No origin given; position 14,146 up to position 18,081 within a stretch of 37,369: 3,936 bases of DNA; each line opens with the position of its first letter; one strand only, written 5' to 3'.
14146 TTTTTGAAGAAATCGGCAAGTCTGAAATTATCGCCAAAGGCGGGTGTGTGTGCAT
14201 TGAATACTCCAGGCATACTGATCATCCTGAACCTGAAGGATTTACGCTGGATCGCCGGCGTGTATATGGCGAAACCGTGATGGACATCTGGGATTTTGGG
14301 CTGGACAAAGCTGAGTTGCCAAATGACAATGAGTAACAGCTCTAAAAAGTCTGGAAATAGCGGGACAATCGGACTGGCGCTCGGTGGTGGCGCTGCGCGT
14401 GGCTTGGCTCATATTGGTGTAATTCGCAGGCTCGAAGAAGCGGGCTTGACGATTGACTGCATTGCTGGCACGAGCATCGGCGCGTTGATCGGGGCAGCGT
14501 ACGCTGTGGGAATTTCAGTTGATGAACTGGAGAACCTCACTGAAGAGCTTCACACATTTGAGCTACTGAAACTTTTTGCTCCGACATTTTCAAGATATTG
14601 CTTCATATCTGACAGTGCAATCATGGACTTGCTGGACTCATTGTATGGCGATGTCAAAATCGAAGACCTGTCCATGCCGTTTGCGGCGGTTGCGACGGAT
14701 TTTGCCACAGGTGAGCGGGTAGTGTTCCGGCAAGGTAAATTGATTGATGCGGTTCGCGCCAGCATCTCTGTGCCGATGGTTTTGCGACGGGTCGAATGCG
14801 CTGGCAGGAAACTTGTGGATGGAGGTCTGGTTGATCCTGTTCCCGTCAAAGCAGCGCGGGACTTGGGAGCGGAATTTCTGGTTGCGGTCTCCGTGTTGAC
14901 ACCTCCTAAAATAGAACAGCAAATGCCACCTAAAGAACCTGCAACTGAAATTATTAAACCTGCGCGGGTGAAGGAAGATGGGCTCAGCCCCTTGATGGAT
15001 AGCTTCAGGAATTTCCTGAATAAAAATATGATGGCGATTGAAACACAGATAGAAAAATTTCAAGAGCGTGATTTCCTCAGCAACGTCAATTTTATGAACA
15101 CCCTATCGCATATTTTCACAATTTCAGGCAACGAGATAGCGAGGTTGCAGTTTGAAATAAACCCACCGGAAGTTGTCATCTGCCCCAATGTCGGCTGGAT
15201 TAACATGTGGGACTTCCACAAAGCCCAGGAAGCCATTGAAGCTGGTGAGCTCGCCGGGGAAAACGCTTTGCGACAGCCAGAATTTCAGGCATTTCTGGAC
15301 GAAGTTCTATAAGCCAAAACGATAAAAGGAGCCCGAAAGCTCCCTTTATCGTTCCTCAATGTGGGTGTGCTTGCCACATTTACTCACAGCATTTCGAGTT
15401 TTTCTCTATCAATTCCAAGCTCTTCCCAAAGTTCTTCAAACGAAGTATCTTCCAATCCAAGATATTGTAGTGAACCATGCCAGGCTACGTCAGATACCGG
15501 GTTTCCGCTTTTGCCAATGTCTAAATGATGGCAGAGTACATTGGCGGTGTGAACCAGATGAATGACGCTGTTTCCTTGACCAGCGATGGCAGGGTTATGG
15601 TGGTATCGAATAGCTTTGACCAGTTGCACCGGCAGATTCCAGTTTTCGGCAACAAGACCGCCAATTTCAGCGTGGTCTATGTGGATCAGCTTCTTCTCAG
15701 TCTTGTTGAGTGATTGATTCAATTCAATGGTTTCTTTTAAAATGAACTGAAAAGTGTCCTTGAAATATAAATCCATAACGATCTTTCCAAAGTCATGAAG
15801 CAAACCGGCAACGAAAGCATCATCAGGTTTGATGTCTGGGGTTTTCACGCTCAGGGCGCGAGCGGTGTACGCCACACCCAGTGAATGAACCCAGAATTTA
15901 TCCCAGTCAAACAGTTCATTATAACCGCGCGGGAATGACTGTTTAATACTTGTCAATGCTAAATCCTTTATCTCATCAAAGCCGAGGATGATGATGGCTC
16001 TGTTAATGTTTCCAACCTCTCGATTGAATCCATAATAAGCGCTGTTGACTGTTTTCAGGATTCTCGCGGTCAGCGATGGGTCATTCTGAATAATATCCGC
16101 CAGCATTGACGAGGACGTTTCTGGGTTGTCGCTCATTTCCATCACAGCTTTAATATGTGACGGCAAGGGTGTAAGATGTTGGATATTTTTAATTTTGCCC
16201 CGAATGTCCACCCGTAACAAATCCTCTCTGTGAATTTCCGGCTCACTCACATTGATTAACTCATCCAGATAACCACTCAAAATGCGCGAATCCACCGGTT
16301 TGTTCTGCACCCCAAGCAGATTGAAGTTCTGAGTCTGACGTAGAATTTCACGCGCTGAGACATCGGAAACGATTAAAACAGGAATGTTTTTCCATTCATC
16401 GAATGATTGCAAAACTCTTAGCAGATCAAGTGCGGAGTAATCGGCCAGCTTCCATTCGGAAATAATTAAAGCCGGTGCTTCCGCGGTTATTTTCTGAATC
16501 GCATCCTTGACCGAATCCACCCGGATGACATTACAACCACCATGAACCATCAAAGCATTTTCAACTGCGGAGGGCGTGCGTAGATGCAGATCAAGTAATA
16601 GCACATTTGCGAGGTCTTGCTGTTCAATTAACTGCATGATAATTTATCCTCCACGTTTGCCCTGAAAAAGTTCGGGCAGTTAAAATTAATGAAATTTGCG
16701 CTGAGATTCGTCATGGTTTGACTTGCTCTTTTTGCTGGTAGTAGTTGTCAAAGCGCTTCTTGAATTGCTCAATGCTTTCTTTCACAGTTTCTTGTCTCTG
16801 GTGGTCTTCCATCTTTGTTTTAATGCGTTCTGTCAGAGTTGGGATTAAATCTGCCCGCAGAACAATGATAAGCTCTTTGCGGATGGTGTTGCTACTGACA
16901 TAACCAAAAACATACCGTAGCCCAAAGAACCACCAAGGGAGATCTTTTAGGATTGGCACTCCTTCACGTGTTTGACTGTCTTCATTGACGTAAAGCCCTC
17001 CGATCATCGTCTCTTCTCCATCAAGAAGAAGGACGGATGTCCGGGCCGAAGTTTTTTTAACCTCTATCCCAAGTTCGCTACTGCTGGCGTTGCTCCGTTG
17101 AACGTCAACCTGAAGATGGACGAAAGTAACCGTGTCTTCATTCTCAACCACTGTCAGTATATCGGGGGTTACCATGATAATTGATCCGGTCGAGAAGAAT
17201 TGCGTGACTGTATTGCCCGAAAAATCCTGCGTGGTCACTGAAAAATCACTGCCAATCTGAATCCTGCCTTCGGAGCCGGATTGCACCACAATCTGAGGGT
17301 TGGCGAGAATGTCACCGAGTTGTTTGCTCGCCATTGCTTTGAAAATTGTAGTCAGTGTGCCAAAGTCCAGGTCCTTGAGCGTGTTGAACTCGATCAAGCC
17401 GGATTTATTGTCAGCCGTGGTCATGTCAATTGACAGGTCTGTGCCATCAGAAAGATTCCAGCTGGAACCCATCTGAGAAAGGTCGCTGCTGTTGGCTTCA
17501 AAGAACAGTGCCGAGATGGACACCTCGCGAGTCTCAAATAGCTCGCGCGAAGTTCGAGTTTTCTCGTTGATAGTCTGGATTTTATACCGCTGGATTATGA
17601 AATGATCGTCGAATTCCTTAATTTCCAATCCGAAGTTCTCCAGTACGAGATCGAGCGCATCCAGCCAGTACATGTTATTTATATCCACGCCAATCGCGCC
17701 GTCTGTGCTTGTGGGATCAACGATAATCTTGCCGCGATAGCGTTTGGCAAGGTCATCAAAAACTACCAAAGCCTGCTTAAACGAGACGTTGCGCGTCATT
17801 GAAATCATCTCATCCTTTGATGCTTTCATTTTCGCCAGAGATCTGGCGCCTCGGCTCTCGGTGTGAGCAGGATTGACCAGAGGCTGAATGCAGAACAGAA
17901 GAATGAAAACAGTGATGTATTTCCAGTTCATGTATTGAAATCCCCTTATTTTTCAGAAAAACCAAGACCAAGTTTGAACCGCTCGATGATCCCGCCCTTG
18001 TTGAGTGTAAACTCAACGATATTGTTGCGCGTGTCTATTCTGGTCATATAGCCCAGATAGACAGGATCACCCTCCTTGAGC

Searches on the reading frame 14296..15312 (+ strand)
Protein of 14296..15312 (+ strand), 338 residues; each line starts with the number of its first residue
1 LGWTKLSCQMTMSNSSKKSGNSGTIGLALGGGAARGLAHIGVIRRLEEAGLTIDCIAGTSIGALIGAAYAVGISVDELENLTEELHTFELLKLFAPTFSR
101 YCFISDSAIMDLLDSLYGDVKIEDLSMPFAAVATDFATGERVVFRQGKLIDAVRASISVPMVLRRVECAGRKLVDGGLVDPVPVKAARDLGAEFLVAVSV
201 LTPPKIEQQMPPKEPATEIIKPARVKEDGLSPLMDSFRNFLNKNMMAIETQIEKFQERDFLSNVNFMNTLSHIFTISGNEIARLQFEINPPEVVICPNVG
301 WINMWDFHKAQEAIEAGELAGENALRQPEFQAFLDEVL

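Call 40: search_protein_families(library=pfam, proteins=[window:14296-15312:+], max_evalue=0.00001)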
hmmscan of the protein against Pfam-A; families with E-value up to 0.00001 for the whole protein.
window:14296-15312:+ (338 aa): 1 family
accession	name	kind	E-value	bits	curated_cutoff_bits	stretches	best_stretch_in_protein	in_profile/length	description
PF01734.28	Patatin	-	4.6e-32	112.2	27.7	1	27-187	1-190/191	Patatin-like phospholipase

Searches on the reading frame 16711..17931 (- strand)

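Call 40: search_protein_families(library=pfam, proteins=[window:16711-17931:-], max_evalue=0.00001)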
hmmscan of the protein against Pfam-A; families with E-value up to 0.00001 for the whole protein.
window:16711-17931:- (406 aa): 1 family
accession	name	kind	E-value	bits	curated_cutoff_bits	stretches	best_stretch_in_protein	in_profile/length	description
PF00263.26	Secretin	-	4.5e-26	91.9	27.5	1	199-363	1-168/169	Bacterial type II and III secretion system protein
